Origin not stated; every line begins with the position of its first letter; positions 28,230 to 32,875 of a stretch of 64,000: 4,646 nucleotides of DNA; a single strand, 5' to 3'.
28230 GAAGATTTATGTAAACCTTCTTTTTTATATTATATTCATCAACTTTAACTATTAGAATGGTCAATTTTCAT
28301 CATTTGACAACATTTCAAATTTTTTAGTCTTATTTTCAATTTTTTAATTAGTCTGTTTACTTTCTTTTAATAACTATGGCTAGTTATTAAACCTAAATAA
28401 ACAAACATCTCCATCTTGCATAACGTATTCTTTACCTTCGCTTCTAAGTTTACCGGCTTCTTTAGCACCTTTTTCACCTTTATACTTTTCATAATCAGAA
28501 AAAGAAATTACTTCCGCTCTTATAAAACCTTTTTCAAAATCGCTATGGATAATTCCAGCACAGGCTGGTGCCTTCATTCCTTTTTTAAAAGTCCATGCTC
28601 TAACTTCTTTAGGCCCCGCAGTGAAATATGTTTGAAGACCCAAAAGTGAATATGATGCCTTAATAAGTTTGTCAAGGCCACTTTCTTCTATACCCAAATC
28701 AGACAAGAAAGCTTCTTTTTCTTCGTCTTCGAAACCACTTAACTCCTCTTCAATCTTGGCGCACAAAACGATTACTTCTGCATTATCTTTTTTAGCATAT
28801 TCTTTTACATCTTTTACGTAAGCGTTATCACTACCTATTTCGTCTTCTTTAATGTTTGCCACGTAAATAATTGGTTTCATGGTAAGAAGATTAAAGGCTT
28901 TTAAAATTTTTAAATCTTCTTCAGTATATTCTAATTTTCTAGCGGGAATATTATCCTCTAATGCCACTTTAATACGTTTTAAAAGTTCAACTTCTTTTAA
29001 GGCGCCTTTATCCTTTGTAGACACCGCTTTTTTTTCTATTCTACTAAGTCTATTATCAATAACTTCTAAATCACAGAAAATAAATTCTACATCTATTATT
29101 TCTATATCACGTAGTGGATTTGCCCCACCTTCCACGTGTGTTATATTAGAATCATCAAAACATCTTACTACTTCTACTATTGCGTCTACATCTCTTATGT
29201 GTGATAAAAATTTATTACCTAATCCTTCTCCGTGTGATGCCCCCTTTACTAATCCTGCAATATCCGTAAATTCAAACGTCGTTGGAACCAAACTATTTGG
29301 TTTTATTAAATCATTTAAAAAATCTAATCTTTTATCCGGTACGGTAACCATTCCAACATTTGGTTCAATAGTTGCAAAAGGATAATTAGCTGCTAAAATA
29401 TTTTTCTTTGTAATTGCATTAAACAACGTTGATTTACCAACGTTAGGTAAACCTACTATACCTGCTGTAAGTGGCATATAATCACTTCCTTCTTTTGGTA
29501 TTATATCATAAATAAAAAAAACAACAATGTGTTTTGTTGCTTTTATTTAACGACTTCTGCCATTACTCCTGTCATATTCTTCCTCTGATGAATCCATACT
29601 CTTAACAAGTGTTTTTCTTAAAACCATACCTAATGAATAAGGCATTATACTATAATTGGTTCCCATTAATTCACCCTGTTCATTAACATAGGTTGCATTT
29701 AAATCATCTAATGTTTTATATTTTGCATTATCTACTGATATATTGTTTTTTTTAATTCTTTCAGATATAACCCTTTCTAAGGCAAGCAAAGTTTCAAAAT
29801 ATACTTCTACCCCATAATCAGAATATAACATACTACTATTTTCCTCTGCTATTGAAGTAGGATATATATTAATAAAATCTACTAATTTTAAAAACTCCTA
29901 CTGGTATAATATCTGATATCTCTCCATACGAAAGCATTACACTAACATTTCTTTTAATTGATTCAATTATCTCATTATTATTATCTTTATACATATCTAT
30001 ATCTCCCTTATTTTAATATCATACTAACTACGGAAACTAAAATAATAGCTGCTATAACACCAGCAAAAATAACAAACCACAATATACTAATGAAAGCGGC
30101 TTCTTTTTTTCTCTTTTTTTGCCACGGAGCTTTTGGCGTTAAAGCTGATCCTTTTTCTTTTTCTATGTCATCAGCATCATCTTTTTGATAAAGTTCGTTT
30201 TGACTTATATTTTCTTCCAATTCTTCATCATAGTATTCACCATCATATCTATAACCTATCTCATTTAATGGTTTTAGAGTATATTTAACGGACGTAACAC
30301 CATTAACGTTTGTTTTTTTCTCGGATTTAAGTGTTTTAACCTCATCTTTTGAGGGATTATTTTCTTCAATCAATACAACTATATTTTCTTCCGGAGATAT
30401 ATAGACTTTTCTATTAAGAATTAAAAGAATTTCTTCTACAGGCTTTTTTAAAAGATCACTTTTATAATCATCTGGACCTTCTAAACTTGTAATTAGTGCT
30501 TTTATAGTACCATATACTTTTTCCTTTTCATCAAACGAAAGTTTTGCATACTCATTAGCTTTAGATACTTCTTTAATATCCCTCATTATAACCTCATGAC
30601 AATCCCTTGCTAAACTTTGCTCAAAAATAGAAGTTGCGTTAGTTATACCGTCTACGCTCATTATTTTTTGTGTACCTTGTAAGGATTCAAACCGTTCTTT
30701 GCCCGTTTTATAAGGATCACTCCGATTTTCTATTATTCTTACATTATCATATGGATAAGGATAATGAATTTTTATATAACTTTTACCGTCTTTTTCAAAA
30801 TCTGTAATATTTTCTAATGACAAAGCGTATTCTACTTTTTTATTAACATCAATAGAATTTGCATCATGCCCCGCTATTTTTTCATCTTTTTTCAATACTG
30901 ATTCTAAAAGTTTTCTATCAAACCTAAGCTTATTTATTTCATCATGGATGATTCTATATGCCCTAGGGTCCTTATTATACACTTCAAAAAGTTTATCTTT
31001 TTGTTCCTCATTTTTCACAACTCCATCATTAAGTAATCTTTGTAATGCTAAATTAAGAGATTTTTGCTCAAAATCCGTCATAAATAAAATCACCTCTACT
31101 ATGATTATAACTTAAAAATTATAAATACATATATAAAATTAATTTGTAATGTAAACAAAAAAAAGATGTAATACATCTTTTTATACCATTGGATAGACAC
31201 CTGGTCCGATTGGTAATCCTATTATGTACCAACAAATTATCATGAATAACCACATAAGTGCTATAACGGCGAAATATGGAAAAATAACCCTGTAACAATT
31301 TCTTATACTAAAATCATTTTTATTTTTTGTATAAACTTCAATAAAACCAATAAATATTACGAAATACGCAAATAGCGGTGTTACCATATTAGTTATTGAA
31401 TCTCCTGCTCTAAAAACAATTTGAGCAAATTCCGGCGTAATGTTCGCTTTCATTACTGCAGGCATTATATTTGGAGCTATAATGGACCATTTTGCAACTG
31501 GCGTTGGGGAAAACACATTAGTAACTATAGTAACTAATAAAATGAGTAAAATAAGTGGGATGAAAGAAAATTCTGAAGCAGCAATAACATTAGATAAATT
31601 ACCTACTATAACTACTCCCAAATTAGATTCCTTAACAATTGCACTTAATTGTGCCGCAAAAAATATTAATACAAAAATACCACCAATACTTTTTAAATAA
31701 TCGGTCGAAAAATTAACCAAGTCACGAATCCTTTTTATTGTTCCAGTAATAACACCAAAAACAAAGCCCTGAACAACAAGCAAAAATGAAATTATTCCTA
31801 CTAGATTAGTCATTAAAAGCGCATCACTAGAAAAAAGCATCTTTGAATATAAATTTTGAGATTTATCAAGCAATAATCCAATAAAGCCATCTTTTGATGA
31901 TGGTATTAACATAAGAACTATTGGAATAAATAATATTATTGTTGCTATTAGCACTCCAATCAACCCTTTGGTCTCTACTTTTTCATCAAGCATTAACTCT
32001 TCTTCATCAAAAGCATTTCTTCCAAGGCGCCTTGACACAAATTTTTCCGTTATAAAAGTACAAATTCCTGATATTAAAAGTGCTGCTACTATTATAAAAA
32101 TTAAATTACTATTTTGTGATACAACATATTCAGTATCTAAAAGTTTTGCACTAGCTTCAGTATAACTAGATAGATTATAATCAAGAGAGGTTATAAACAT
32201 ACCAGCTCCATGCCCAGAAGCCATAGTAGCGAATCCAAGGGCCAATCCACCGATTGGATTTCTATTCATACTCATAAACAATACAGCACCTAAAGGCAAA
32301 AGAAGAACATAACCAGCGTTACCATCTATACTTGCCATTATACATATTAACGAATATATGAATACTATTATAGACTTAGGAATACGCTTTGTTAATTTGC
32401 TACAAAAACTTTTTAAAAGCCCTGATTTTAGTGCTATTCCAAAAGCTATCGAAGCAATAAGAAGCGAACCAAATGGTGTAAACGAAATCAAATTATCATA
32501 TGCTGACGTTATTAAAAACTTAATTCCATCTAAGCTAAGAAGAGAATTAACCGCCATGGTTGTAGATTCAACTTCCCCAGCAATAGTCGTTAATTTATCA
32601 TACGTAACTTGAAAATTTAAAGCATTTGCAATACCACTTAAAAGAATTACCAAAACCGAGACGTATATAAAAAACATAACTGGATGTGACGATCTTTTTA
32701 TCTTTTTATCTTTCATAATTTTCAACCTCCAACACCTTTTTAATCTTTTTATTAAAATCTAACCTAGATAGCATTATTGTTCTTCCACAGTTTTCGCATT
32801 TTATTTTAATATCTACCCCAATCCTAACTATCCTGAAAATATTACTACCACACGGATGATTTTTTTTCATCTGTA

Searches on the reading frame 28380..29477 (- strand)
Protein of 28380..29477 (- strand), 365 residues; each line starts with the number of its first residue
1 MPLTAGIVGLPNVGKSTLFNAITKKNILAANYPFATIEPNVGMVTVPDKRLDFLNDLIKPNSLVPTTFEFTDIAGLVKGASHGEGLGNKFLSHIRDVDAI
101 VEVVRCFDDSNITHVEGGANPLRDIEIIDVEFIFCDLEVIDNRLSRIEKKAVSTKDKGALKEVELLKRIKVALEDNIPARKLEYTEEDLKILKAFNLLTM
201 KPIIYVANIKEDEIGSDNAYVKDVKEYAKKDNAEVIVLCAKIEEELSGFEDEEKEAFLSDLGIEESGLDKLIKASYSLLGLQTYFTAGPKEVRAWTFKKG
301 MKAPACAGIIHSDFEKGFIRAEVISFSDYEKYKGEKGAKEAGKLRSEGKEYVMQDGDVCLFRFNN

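Call 30: search_protein_families(library=ncbifam, proteins=[window:28380-29477:-], max_evalue=1e-10)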
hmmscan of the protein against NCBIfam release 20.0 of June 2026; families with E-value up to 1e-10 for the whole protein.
window:28380-29477:- (365 aa): 6 families
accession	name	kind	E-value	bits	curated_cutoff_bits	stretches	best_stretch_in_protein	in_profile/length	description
TIGR00092.1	TIGR00092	equivalog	4e-152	506.6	279.2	1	1-364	1-367/368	redox-regulated ATPase YchF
NF007171.0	PRK09602.1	subfamily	9.8e-38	130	387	1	3-247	3-260/397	YchF-related putative GTPase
NF008955.0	PRK12297.1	equivalog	7.4e-23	81.1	406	1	5-256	162-390/429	GTPase ObgE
NF008956.1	PRK12299.1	equivalog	5.3e-21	74.9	300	1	5-118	161-246/327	GTPase ObgE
TIGR02729.1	Obg_CgtA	equivalog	5.5e-21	74.9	280.25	1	5-111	160-250/329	Obg family GTPase CgtA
NF008954.1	PRK12296.1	equivalog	1e-18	67.1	377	1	6-133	163-267/470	GTPase ObgE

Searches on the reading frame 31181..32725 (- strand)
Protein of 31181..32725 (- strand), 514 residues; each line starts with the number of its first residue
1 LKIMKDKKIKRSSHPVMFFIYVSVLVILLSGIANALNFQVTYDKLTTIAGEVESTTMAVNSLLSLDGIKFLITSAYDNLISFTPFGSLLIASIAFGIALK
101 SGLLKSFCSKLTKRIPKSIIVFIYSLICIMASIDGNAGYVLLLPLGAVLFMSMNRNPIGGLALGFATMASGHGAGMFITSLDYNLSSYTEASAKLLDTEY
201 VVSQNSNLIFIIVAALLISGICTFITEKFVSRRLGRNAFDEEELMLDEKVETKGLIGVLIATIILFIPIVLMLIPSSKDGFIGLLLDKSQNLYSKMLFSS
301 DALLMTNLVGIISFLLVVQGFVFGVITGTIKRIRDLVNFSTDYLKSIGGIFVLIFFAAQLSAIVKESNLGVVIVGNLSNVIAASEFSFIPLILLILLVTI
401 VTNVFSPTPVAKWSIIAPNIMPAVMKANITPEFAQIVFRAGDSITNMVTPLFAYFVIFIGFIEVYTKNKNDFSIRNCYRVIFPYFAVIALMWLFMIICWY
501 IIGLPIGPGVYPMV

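Call 30: search_protein_families(library=ncbifam, proteins=[window:31181-32725:-], max_evalue=1e-10)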
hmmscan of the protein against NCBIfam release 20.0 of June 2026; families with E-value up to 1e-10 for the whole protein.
window:31181-32725:- (514 aa): 2 families
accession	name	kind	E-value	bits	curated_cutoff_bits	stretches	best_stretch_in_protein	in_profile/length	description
TIGR00819.1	ydaH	subfamily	1.7e-82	277.7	753.55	1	13-513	24-520/521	AbgT family antimetabolite efflux transporter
NF008459.0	PRK11339.1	equivalog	3.6e-66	224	864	1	12-513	26-506/508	p-aminobenzoyl-glutamate transporter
